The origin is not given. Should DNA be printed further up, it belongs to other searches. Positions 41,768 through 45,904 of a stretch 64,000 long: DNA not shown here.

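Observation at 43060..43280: PolC lacks the proofreading exonuclease domain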

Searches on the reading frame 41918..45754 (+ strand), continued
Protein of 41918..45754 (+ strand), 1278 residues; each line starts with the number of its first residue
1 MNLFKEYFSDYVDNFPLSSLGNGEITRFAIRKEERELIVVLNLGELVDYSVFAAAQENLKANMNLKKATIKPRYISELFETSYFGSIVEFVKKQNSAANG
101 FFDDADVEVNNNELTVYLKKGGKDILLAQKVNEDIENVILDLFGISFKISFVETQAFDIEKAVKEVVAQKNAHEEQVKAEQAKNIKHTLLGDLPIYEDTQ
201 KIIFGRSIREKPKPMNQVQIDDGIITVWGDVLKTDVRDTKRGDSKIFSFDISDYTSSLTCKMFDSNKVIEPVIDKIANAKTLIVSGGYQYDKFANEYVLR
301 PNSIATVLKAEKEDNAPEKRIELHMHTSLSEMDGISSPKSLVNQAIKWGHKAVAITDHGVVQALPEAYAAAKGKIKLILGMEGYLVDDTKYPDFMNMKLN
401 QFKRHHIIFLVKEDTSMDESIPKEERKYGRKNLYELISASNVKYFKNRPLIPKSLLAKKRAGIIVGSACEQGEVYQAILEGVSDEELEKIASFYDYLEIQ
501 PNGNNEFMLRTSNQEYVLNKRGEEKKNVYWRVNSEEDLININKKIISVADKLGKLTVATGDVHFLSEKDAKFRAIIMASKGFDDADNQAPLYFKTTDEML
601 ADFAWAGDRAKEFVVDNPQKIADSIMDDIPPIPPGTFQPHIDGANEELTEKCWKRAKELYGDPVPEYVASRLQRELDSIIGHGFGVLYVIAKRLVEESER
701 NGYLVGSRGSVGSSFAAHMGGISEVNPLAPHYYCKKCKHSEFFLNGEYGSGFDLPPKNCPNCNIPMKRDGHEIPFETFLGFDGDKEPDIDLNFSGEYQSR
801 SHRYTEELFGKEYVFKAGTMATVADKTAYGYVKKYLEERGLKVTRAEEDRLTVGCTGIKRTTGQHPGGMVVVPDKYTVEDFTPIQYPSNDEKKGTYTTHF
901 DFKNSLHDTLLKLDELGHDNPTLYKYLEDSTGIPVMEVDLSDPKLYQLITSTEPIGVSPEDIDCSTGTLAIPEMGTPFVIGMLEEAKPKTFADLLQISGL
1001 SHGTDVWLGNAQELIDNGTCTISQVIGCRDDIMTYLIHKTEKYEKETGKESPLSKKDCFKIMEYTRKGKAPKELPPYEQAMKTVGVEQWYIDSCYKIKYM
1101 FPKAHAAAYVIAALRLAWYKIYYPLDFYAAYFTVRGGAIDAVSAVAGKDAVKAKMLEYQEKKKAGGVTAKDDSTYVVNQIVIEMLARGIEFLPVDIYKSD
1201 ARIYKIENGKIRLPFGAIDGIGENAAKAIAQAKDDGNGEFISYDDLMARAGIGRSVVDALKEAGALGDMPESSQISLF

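Call 25: find_related_loci(query=window:41918-45751:+, collection=genome_contigs, flank=10000)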
Query window:41918-45751:+ (1278 aa) in genome_contigs; peptide patterns used: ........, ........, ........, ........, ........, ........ (x = any residue, [..] = any of these).
463 stretches matched a pattern; 429 encode a relative of the query (tblastn E <= 1e-3); the best 80 are kept; 80 distinct loci.
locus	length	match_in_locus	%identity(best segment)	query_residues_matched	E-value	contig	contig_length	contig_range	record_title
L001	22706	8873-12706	99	1-1278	0e+0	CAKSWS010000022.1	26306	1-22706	MAG: uncultured Eubacterium sp. isolate REFINED_METABAT215_TOP10_CONTIGS_1500_ASSEMBLY_K77_MERGED__Hadza_MoBio_hadza-I-L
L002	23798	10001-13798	84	1-1278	0e+0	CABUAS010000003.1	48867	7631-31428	MAG TPA_asm: uncultured Ruminococcaceae bacterium isolate MGYG-HGUT-03842 genome assembly, contig: GUT_GENOME245705_3, w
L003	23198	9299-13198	80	1-1278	0e+0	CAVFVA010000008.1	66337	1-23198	Clostridium sp. AF37-5 isolate H07648-L1_cleanbin_000001 genome assembly, contig: Spades_H07648-L1_contig_137, whole gen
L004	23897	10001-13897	80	1-1277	0e+0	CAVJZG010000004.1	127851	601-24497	bacterium isolate G02637-L1_cleanbin_000002 genome assembly, contig: Spades_G02637-L1_contig_25, whole genome shotgun se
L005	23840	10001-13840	80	1-1278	0e+0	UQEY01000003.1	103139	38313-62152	uncultured Clostridiales bacterium isolate UMGS214 genome assembly, contig: NODE_33_length_103139_cov_13.947868, whole g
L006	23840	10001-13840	79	1-1278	0e+0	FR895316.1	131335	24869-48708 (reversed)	Firmicutes bacterium CAG:341 genomic scaffold, scf29, whole genome shotgun sequence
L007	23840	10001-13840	79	1-1278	0e+0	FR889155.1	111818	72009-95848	Eubacterium sp. CAG:251 genomic scaffold, scf43, whole genome shotgun sequence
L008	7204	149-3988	79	1-1278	0e+0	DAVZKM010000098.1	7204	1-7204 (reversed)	MAG TPA_asm: Eubacterium sp. isolate gSpreadC_ID_119 NODE_1603_length_7204_cov_6.063645, whole genome shotgun sequence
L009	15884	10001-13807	77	1-1278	0e+0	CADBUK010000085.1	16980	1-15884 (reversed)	MAG: Ruminococcaceae bacterium isolate RUG14311 genome assembly, contig: RUG14311_asm_85, whole genome shotgun sequence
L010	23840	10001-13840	80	1-1278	0e+0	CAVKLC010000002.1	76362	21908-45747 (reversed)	bacterium isolate G02638-L1_cleanbin_000004 genome assembly, contig: Spades_G02638-L1_contig_95, whole genome shotgun se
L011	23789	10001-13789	78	1-1274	0e+0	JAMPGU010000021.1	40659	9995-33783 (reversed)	MAG: Clostridium sp. isolate NALB_7961_35 Scaffold_#21__SCF_021___40659_bp, whole genome shotgun sequence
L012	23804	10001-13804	78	1-1278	0e+0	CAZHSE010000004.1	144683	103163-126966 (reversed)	MAG TPA_asm: uncultured Bacteroides sp. isolate SRP287540_co2_26 genome assembly, contig: NODE_37_length_144683_cov_20.3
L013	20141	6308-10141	80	1-1278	0e+0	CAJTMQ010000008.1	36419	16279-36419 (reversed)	MAG TPA_asm: uncultured Eubacterium sp. isolate MGBC101131 genome assembly, contig: MGBC101131.8, whole genome shotgun s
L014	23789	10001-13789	77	1-1276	0e+0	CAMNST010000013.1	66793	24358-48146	MAG: uncultured Clostridia bacterium isolate SRR19792994_bin.25_metawrap_v1.3_MAG genome assembly, contig: ERZ12290372_7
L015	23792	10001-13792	79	1-1278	0e+0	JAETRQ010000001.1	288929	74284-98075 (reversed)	MAG: Eubacteriaceae bacterium isolate S30_Bin2 scaffold_9, whole genome shotgun sequence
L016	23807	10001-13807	77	1-1278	0e+0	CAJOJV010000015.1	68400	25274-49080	uncultured Eubacterium sp. isolate Red_deer_4_mag_74 genome assembly, contig: scaffold_1819, whole genome shotgun sequen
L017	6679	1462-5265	77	1-1278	0e+0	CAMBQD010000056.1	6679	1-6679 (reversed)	MAG: uncultured Clostridia bacterium isolate SRR17382104_bin.39_metaWRAP_v1.3_MAG genome assembly, contig: ERZ10544615.7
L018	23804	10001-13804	77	1-1278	0e+0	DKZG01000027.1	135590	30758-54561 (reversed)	MAG TPA_asm: Ruminococcaceae bacterium UBA7080 UBA7080_contig_1280, whole genome shotgun sequence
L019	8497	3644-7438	77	1-1278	0e+0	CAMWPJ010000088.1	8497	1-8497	MAG TPA_asm: uncultured Clostridia bacterium isolate SRR14411303_bin.1_metawrap_v1.3_MAG genome assembly, contig: NODE.1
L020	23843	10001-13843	78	1-1278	0e+0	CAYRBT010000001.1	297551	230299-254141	MAG TPA_asm: uncultured Bacteroides sp. isolate binchicken_co365_339 genome assembly, contig: NODE_7_length_297551_cov_2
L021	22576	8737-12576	78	1-1278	0e+0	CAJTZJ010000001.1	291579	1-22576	MAG TPA_asm: uncultured Eubacterium sp. isolate MGBC121343 genome assembly, contig: MGBC121343.1, whole genome shotgun s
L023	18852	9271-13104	78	1-1278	0e+0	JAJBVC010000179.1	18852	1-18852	MAG: Clostridiales bacterium isolate U_127067 U_127067=NODE_275_length_18852_cov_10.830824, whole genome shotgun sequenc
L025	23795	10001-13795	77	1-1278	0e+0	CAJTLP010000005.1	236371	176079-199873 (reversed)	MAG TPA_asm: uncultured Eubacterium sp. isolate MGBC100127 genome assembly, contig: MGBC100127.5, whole genome shotgun s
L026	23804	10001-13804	77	1-1278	0e+0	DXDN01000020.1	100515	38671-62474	MAG TPA_asm: Candidatus Eubacterium faecigallinarum isolate 8396 ChiHile14__C160534_L100515_SAMN08010009, whole genome s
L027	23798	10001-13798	76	1-1278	0e+0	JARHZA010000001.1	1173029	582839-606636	MAG: Eubacterium sp. isolate cluster1_bin.35 k127_837996, whole genome shotgun sequence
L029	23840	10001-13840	75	1-1278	0e+0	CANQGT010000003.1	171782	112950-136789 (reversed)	MAG: uncultured Clostridia bacterium isolate Lapin-030__bin68 genome assembly, contig: Lapin-030__NODE_74_length_171782_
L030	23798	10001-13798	76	1-1278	0e+0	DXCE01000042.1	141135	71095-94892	MAG TPA_asm: Candidatus Eubacterium faecavium isolate ChiHecec3B27-3607 ChiHecec3B27__C279458_L141135_SAMN08009885, whol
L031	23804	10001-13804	76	1-1278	0e+0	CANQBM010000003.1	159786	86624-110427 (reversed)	MAG: uncultured Clostridia bacterium isolate Lapin-001__bin65 genome assembly, contig: Lapin-001__NODE_94_length_159786_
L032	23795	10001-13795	75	1-1278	0e+0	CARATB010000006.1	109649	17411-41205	MAG TPA_asm: uncultured Eubacteriales bacterium isolate MGBC165802 genome assembly, contig: MGBC165802.6, whole genome s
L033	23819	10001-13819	75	1-1278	0e+0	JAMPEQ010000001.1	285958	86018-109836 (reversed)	MAG: Bacteroides sp. isolate NALB_7823_8 Scaffold_#1__SCF_001___285958_bp, whole genome shotgun sequence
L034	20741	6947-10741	75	1-1278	0e+0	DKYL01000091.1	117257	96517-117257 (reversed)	MAG TPA_asm: Ruminococcaceae bacterium UBA7101 UBA7101_contig_5193, whole genome shotgun sequence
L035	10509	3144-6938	75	1-1278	0e+0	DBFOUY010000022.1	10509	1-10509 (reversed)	MAG TPA_asm: Eubacterium sp. isolate MAG11840 contig22, whole genome shotgun sequence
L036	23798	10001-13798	75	1-1278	0e+0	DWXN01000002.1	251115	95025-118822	MAG TPA_asm: Candidatus Eubacterium faecale isolate CHK188-16595 CHK188__C59652_L251115_SAMEA5754832, whole genome shotg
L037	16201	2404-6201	75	1-1278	0e+0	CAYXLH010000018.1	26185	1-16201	MAG TPA_asm: uncultured Bacteroides sp. isolate SRP287540_co2_403 genome assembly, contig: NODE_1920_length_26185_cov_6.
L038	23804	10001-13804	77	1-1278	0e+0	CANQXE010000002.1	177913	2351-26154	MAG: uncultured Clostridia bacterium isolate Lapin-020__bin106 genome assembly, contig: Lapin-020__NODE_28_length_177913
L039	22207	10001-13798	75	1-1278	0e+0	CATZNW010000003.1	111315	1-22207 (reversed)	MAG TPA_asm: uncultured Clostridium sp. isolate ERR9578303_bin.4_MetaWRAP_v1.3_MAG genome assembly, contig: ERZ18533879.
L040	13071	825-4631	74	1-1278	0e+0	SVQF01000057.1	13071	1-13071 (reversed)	MAG: Oscillospiraceae bacterium isolate SIG610 NODE_2753_length_13071_cov_3.765430, whole genome shotgun sequence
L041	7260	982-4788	73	1-1278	0e+0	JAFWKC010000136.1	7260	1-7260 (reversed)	MAG: Eubacterium sp. isolate RGIG5812 Sheep_Ileum.Co__c770912, whole genome shotgun sequence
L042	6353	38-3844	73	1-1278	0e+0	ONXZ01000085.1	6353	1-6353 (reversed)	uncultured Clostridiales bacterium isolate RUG741 genome assembly, contig: scaffold_8727, whole genome shotgun sequence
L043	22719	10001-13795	74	6-1278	0e+0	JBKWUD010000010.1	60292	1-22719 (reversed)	MAG: Eubacterium sp. isolate C014_24 NODE_733_length_60292_cov_9.083736, whole genome shotgun sequence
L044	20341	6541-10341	71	1-1278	0e+0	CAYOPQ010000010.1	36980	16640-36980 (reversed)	MAG TPA_asm: uncultured Bacteroides sp. isolate SRP141132_co6_57 genome assembly, contig: NODE_657_length_36980_cov_41.2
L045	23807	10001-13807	72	1-1278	0e+0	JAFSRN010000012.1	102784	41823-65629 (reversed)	MAG: Eubacterium sp. isolate RGIG3408 Goat_Reticulum.Co__c1195803, whole genome shotgun sequence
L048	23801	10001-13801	72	1-1278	0e+0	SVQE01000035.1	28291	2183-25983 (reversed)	MAG: Oscillospiraceae bacterium isolate SIG609 NODE_1412_length_28291_cov_4.603530, whole genome shotgun sequence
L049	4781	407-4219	71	7-1278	0e+0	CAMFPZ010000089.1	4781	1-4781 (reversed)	MAG: uncultured Eubacterium sp. isolate SRR15725436_bin.11_metaWRAP_v1.3_MAG genome assembly, contig: ERZ10622455.5304,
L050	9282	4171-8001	70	1-1278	0e+0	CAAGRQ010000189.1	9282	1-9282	MAG TPA_asm: Clostridia bacterium, isolate HGM12855, WGS project CAAGRQ010000000 data, contig: SRS883021_42_k99_281901,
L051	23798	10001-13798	72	1-1278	0e+0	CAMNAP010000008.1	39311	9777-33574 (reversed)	MAG: uncultured Clostridia bacterium isolate SRR873596_bin.3_metaWRAP_v1.3_MAG genome assembly, contig: NODE.2039_length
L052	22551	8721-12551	70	1-1278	0e+0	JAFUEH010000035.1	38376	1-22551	MAG: Eubacterium sp. isolate RGIG4416 Roe_deer_Omasum-2__c220191, whole genome shotgun sequence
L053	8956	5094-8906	70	7-1278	0e+0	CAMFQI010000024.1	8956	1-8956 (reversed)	MAG: uncultured Eubacterium sp. isolate SRR15725432_bin.9_metaWRAP_v1.3_MAG genome assembly, contig: ERZ10622456.1183, w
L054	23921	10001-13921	70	6-1278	0e+0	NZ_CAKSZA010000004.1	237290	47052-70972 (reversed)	MAG: uncultured Eubacterium sp. isolate REFINED_METABAT215_TOP10_CONTIGS_1500_ASSEMBLY_K77_MERGED__Hadza_MoBio_hadza-A-D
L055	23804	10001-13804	71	1-1278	0e+0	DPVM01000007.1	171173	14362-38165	MAG TPA_asm: Oscillospiraceae bacterium isolate UBA9115 contig_3809, whole genome shotgun sequence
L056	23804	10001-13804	69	1-1278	0e+0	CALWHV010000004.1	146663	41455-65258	MAG: uncultured Eubacterium sp. isolate E0_DP__bin140 genome assembly, contig: E0_DP__k127_2123963, whole genome shotgun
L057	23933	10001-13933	69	1-1278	0e+0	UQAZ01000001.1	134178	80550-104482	uncultured Ruminococcaceae bacterium isolate UMGS98 genome assembly, contig: NODE_31_length_134178_cov_4.104203, whole g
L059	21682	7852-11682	72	1-1278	0e+0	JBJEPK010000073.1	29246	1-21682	MAG: Eubacterium sp. isolate LOHA05_bin.008 NODE_661_length_29246_cov_7.725600, whole genome shotgun sequence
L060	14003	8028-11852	70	1-1278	0e+0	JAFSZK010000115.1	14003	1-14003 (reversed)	MAG: Eubacterium sp. isolate RGIG3613 Goat_Rumen.Co__c2877788, whole genome shotgun sequence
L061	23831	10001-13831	78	1-1278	0e+0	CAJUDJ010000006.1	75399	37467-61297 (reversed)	MAG TPA_asm: uncultured Eubacterium sp. isolate MGBC118047 genome assembly, contig: MGBC118047.6, whole genome shotgun s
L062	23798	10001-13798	76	1-1278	0e+0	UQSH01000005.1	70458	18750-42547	uncultured Ruminococcaceae bacterium isolate UMGS598 genome assembly, contig: NODE_141_length_70458_cov_4.702882, whole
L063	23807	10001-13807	71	1-1278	0e+0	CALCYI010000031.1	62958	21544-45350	MAG TPA_asm: uncultured Clostridia bacterium isolate ERR1278104_bin.87_CONCOCT_v1.1_MAG genome assembly, contig: ERZ8423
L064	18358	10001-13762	70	1-1278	0e+0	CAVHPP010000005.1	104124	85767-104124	Agathobacter rectalis isolate H07638-L1_cleanbin_000003 genome assembly, contig: Spades_H07638-L1_contig_149, whole geno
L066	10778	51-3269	78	193-1278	0e+0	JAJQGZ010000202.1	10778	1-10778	MAG: Clostridiales bacterium isolate U.3_9 NODE_677_length_10778_cov_6.844633, whole genome shotgun sequence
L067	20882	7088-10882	77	1-1278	0e+0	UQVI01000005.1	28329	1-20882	uncultured Ruminococcaceae bacterium isolate UMGS677 genome assembly, contig: NODE_389_length_28329_cov_5.657954, whole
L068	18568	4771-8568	76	1-1278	0e+0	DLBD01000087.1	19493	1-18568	MAG TPA_asm: Ruminococcaceae bacterium UBA7030 UBA7030_contig_401644, whole genome shotgun sequence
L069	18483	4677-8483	72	1-1278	0e+0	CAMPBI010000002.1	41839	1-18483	MAG: uncultured Clostridia bacterium isolate SRR873610_bin.20_metaWRAP_v1.3_MAG genome assembly, contig: NODE_1102_lengt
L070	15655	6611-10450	80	1-1278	0e+0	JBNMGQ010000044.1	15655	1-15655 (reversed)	MAG: Eubacterium sp. isolate CM_BacEub722.144 k141_668348_length_15655_cov_17.0000, whole genome shotgun sequence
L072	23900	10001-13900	80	1-1278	0e+0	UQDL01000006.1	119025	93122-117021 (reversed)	uncultured Anaerotruncus sp. isolate UMGS177 genome assembly, contig: NODE_47_length_119025_cov_62.545247, whole genome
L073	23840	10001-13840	79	1-1278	0e+0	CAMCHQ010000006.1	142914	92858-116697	MAG: uncultured Clostridia bacterium isolate ERR1855551_bin.12_metaWRAP_v1.3_MAG genome assembly, contig: ERZ9514774.23,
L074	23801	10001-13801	71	1-1278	0e+0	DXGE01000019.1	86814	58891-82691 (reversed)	MAG TPA_asm: Candidatus Eubacterium faecipullorum isolate 421 USAMLcec3__C40701_L86814_SAMN06368939, whole genome shotgu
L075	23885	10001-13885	75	7-1278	0e+0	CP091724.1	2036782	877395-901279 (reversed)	MAG: Anaerotruncus sp. isolate nC33_bin.255.fa chromosome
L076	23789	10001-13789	71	6-1278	0e+0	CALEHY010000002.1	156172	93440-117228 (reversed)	MAG TPA_asm: uncultured Clostridia bacterium isolate SRR6425755_bin.50_CONCOCT_v1.1_MAG genome assembly, contig: ERZ1767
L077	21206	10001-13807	72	1-1278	0e+0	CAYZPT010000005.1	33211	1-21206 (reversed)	MAG TPA_asm: uncultured Bacteroides sp. isolate SRP278969_co1_636 genome assembly, contig: NODE_1192_length_33211_cov_7.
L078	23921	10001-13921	69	6-1278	0e+0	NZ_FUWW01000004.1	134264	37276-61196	Eubacterium coprostanoligenes strain ATCC 51222, whole genome shotgun sequence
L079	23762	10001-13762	70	1-1278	0e+0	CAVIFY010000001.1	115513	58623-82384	Bifidobacteriaceae bacterium isolate G02630-L1_cleanbin_000014 genome assembly, contig: Spades_G02630-L1_contig_36, whol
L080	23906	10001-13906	62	2-1278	0e+0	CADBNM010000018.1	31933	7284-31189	MAG: Ruminococcaceae bacterium isolate RUG14129 genome assembly, contig: RUG14129_asm_18, whole genome shotgun sequence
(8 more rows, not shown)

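Call 26: search_protein_representatives(protein=window:42575-45751:+)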
Query: 1059 residues. Proteins with E-value up to 0.001 (for the whole library): 13700; up to 1e-10: 6811; up to 1e-30: 1633. The best 150 are listed.
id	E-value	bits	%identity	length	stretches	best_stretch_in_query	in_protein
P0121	0.0e+00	1180.5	57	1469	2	206-1059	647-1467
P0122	0.0e+00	1164.3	56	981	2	315-972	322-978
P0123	0.0e+00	1152.6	55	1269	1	2-1059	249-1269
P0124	0.0e+00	1106.8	55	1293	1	56-1059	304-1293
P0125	0.0e+00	1097.4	54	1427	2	206-1059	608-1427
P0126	0.0e+00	1081.0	53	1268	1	2-1059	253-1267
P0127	0.0e+00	1077.4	53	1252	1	1-1057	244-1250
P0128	0.0e+00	1073.3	62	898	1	209-1059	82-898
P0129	0.0e+00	1063.2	53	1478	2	209-1059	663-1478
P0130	0.0e+00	1058.9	54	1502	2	208-1059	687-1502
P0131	0.0e+00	1049.2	52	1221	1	15-1059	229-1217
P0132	0.0e+00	1020.5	52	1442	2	208-1059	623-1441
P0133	0.0e+00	1019.7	49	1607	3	203-1059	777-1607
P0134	0.0e+00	1017.4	50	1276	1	6-1059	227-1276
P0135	0.0e+00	1012.3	50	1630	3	208-1059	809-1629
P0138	9.5e-294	993.5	49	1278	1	2-1059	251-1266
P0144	1.4e-282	956.5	49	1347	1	8-1058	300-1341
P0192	1.2e-241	821.0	45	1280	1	6-1059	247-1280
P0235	7.0e-218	742.3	42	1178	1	7-1051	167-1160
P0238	3.0e-217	740.3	44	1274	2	206-1055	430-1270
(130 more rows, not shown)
